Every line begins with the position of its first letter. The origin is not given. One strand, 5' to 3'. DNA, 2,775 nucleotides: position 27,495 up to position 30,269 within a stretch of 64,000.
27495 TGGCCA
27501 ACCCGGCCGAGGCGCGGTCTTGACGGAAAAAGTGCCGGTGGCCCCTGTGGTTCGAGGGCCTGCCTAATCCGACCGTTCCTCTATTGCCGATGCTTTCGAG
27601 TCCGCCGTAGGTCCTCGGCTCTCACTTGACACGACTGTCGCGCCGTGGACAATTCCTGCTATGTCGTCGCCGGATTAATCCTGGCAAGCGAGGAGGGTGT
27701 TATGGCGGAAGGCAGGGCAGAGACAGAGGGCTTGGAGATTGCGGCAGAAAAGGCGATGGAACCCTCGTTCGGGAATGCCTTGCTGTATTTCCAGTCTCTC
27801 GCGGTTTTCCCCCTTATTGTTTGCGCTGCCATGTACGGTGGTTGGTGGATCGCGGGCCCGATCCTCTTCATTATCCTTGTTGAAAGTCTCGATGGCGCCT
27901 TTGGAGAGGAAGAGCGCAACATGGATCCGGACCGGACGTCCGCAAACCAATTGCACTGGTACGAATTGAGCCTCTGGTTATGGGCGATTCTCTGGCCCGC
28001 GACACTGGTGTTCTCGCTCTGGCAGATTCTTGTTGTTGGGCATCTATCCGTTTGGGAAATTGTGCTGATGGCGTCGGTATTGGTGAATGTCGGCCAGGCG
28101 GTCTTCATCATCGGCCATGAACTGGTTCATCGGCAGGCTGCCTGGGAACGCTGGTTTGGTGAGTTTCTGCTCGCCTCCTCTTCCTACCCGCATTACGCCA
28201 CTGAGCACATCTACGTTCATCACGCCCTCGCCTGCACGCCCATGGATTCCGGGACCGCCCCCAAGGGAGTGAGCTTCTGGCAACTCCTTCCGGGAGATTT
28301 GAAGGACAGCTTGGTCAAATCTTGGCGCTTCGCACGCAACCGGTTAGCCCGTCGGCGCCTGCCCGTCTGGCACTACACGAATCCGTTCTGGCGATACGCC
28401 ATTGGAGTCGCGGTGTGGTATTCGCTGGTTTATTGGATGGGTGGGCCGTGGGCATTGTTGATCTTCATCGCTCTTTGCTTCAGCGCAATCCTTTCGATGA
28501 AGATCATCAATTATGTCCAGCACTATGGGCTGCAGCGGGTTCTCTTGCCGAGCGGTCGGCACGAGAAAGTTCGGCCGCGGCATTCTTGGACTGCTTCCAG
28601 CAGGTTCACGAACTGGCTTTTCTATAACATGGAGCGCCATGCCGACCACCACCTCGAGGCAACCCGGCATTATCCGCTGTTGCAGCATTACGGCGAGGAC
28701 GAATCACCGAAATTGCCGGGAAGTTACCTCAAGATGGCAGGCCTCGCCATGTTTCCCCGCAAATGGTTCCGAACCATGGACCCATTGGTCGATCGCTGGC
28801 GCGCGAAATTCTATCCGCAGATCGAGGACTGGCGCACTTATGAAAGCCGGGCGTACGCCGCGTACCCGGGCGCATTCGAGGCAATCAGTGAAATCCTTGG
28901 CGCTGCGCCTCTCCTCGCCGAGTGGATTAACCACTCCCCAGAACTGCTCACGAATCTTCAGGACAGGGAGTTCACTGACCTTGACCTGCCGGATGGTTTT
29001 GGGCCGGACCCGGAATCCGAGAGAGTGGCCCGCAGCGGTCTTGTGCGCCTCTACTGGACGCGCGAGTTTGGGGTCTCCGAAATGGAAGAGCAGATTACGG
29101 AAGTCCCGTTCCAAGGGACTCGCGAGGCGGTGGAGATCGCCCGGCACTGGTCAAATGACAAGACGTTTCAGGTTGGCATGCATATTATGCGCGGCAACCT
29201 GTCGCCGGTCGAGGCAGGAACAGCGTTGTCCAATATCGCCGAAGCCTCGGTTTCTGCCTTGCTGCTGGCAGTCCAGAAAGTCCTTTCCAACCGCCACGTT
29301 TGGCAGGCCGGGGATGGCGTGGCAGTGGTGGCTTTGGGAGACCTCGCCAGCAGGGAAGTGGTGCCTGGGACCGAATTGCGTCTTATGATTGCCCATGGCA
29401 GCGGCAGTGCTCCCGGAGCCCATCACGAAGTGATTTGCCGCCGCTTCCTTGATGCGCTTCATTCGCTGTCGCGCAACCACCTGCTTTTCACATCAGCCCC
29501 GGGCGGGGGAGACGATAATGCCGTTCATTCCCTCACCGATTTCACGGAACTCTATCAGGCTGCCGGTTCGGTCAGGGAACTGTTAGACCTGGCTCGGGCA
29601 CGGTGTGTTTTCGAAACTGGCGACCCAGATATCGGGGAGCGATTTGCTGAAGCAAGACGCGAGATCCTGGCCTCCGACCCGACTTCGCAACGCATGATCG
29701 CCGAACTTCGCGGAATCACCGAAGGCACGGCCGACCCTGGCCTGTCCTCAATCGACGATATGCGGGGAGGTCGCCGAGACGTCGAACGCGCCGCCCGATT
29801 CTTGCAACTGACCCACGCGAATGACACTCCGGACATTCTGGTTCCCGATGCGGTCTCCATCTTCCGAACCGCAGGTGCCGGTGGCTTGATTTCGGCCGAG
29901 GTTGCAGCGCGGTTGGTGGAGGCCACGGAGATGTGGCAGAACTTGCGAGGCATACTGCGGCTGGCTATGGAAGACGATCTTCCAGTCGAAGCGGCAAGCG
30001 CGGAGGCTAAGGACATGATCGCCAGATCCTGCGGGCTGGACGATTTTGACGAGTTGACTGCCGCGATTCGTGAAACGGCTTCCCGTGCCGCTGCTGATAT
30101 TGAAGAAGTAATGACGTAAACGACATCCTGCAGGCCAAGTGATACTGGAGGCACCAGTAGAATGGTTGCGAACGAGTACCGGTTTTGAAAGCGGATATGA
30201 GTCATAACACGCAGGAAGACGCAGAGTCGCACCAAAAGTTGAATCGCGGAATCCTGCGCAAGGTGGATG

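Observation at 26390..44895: NHLP-leader RiPP biosynthetic island with an unusual mix of modifying enzymes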

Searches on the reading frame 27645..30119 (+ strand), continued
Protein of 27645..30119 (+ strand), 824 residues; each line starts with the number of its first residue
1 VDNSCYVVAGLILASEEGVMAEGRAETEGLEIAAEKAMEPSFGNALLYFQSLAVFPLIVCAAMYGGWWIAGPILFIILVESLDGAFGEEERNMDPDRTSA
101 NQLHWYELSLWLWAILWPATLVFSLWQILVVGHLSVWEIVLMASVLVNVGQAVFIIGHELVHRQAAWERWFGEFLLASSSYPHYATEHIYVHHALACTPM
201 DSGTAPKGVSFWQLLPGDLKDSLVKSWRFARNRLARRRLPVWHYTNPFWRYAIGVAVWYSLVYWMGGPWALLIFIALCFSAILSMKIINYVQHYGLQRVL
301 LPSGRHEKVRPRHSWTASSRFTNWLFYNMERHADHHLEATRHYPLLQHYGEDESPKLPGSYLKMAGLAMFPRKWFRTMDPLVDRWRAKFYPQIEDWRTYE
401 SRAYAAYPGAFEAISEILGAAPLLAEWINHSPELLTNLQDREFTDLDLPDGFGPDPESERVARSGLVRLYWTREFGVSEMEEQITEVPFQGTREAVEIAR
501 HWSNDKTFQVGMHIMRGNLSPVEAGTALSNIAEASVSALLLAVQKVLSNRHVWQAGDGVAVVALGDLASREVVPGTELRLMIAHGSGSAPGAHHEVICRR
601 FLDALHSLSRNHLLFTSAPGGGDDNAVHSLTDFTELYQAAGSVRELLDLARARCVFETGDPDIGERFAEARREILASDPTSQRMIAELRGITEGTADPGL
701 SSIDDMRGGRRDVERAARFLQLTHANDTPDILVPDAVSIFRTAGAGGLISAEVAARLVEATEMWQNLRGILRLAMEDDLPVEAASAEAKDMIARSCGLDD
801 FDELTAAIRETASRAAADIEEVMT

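Call 49: search_protein_families(library=pfam, proteins=[L026:2445-5666:+, L026:1471-2577:+, L026:287-1516:+, L035:14055-15107:+, L049:1925-3502:-, L027:21453-22394:+, L023:19116-20363:+, L048:20241-21569:-, L010:8430-9815:-], max_evalue=0.001)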
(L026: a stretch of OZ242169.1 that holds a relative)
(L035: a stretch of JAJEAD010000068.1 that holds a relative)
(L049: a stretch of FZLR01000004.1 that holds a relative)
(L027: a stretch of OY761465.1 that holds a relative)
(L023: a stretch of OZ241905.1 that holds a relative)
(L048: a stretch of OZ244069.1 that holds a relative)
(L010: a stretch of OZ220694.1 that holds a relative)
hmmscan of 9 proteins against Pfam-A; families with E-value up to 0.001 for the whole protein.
L026:2445-5666:+ (1073 aa): 1 family
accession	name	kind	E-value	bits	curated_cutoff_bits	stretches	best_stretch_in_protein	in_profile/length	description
PF00873.25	ACR_tran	-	1.1e-153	513.8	28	1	49-1062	3-1019/1021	AcrB/AcrD/AcrF family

L026:1471-2577:+ (368 aa): 2 families
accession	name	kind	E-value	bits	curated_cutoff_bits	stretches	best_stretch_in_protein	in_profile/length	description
PF16576.10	HlyD_D23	-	1e-12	48.3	30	1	85-286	20-205/214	Barrel-sandwich domain of CusB or HlyD membrane-fusion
PF13437.12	HlyD_3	-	5.3e-11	43.7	22.2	1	194-285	1-96/106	HlyD family secretion protein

L026:287-1516:+ (409 aa): 12 families
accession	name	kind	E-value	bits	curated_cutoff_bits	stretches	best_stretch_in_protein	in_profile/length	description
PF07992.20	Pyr_redox_2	-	3.8e-69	233.8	26.1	1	9-304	3-290/291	Pyridine nucleotide-disulphide oxidoreductase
PF14759.12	Reductase_C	-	3.4e-31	108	25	1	324-409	1-85/85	Reductase C-terminal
PF00070.33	Pyr_redox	-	6.8e-18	65.4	22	1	151-228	2-80/82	Pyridine nucleotide-disulphide oxidoreductase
PF01266.30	DAO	-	1.9e-08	34.7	27.9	1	151-179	2-30/353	FAD dependent oxidoreductase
PF01593.30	Amino_oxidase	-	9.6e-07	28.9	19.8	0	193-242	204-254/443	Flavin containing amine oxidoreductase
PF13738.12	Pyr_redox_3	-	1.5e-06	28.1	30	1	69-279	88-305/305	Pyridine nucleotide-disulphide oxidoreductase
PF03486.20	HI0933_like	-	2.2e-05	24.5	50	0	150-187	2-39/244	HI0933-like protein Rossmann domain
PF05834.18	Lycopene_cycl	-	6e-05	22.7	23.4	0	223-284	120-180/380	Lycopene cyclase protein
PF01494.25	FAD_binding_3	-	6.5e-05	22.7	22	1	151-205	4-58/349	FAD binding domain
PF01262.27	AlaDh_PNT_C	-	0.00011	22.2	23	1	149-198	29-78/214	Alanine dehydrogenase/PNT, C-terminal domain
PF13450.12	NAD_binding_8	-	0.00015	22.4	21.9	0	153-183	1-31/68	NAD(P)-binding Rossmann-like domain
PF03721.20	UDPG_MGDP_dh_N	-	0.00083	19.4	27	0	152-182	4-34/187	UDP-glucose/GDP-mannose dehydrogenase family, NAD binding domain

L035:14055-15107:+ (350 aa): 2 families
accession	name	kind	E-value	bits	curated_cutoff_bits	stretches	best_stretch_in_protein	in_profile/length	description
PF17131.11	LolA_like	-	8.5e-60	202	30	1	165-348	2-184/184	Outer membrane lipoprotein-sorting protein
PF07044.18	DUF1329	-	5.6e-09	36.2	23.1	1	167-212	142-190/368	Protein of unknown function (DUF1329)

L049:1925-3502:- (525 aa): 1 family
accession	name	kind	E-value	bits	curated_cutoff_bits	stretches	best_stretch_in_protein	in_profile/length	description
PF02979.21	NHase_alpha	-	1.8e-05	24.7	27.2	1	110-165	115-169/184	Nitrile hydratase, alpha chain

L027:21453-22394:+ (314 aa): 0 families

L023:19116-20363:+ (415 aa): 0 families

L048:20241-21569:- (442 aa): 3 families
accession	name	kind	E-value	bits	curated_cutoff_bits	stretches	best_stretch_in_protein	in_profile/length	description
PF01979.26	Amidohydro_1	-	5.2e-18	65.8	25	1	53-423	1-345/345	Amidohydrolase family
PF07969.17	Amidohydro_3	-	3.4e-08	33.8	29.7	1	344-423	405-471/472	Amidohydrolase family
PF00449.26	Urease_alpha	-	7.9e-05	23.4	23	0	7-38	66-97/121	Urease alpha-subunit, N-terminal domain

L010:8430-9815:- (461 aa): 2 families
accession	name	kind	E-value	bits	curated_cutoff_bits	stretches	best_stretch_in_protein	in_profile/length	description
PF01565.28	FAD_binding_4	-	8.2e-31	107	26.4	1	54-189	1-139/139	FAD binding domain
PF09265.15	Cytokin-bind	-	2e-08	34.5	23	1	352-451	176-279/281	Cytokinin dehydrogenase 1, FAD and cytokinin binding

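Call 75: search_protein_families(library=pfam, proteins=[L020:7393-8658:+, L020:8659-9978:+, L020:12755-14014:-, L020:14015-15142:-, L063:12449-13417:+, L063:13158-15761:+, L063:8966-9817:+, L056:8742-9863:+, L056:7563-8741:+, L056:13820-15490:+], max_evalue=0.001)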
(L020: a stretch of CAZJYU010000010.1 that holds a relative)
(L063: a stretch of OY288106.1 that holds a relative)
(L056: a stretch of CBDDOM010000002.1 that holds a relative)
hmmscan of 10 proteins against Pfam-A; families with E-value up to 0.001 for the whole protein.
L020:7393-8658:+ (421 aa): 2 families
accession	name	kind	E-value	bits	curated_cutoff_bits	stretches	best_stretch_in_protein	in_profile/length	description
PF12704.14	MacB_PCD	-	1e-18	68.8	27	1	23-246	1-204/207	MacB-like periplasmic core domain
PF02687.27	FtsX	-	8.6e-14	52.1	25.5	1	281-414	1-120/120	FtsX-like permease C-terminal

L020:8659-9978:+ (439 aa): 1 family
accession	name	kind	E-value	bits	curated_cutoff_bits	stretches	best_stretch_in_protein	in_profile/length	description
PF02687.27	FtsX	-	4.2e-17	62.8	25.5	1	300-430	3-119/120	FtsX-like permease C-terminal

L020:12755-14014:- (419 aa): 1 family
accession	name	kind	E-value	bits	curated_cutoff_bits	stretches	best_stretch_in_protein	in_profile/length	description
PF00291.31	PALP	-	7.9e-72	242.5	35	1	101-409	1-295/295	Pyridoxal-phosphate dependent enzyme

L020:14015-15142:- (375 aa): 1 family
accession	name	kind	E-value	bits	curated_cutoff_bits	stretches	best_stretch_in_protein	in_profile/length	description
PF01765.24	RRF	-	2e-58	197.3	29.7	1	211-373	2-164/164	Ribosome recycling factor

L063:12449-13417:+ (322 aa): 0 families

L063:13158-15761:+ (867 aa): 0 families

L063:8966-9817:+ (283 aa): 0 families

L056:8742-9863:+ (373 aa): 0 families

L056:7563-8741:+ (392 aa): 1 family
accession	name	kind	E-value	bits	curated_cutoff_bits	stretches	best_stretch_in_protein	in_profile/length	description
PF08902.16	DUF1848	-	1.7e-82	277.7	30.5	1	105-370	1-262/262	Domain of unknown function (DUF1848)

L056:13820-15490:+ (556 aa): 2 families
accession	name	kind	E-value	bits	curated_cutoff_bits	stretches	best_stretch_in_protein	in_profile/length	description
PF00120.29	Gln-synt_C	-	8.8e-78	262.2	24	1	198-531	3-335/344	Glutamine synthetase, catalytic domain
PF16952.10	Gln-synt_N_2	-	5.4e-06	26.6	35.7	1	83-181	5-93/112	Glutamine synthetase N-terminal domain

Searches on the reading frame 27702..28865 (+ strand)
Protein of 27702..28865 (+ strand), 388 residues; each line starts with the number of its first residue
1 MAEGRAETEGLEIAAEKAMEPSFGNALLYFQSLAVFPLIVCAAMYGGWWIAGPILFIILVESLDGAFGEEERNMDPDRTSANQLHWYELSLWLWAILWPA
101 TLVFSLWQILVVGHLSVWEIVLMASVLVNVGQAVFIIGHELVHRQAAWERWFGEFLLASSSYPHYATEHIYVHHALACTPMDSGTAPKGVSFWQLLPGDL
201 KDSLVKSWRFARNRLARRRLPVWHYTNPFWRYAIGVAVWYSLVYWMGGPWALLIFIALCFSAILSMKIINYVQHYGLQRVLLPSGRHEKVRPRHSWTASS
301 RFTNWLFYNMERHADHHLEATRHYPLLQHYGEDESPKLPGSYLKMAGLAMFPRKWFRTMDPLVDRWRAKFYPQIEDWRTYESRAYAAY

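Call 64: search_solved_structures(query=window:27702-28865:+, max_evalue=0.001, show_alignments=1)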
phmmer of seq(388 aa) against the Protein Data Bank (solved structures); distinct sequences matched with E-value up to 0.001: 2.
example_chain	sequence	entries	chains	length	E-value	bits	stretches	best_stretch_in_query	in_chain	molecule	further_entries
8f6t_A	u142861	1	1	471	1.6e-54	188.7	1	50-366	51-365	Alkane 1-monooxygenase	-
8sbb_A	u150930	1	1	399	1.2e-38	136.5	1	47-361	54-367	Alkane 1-monooxygenase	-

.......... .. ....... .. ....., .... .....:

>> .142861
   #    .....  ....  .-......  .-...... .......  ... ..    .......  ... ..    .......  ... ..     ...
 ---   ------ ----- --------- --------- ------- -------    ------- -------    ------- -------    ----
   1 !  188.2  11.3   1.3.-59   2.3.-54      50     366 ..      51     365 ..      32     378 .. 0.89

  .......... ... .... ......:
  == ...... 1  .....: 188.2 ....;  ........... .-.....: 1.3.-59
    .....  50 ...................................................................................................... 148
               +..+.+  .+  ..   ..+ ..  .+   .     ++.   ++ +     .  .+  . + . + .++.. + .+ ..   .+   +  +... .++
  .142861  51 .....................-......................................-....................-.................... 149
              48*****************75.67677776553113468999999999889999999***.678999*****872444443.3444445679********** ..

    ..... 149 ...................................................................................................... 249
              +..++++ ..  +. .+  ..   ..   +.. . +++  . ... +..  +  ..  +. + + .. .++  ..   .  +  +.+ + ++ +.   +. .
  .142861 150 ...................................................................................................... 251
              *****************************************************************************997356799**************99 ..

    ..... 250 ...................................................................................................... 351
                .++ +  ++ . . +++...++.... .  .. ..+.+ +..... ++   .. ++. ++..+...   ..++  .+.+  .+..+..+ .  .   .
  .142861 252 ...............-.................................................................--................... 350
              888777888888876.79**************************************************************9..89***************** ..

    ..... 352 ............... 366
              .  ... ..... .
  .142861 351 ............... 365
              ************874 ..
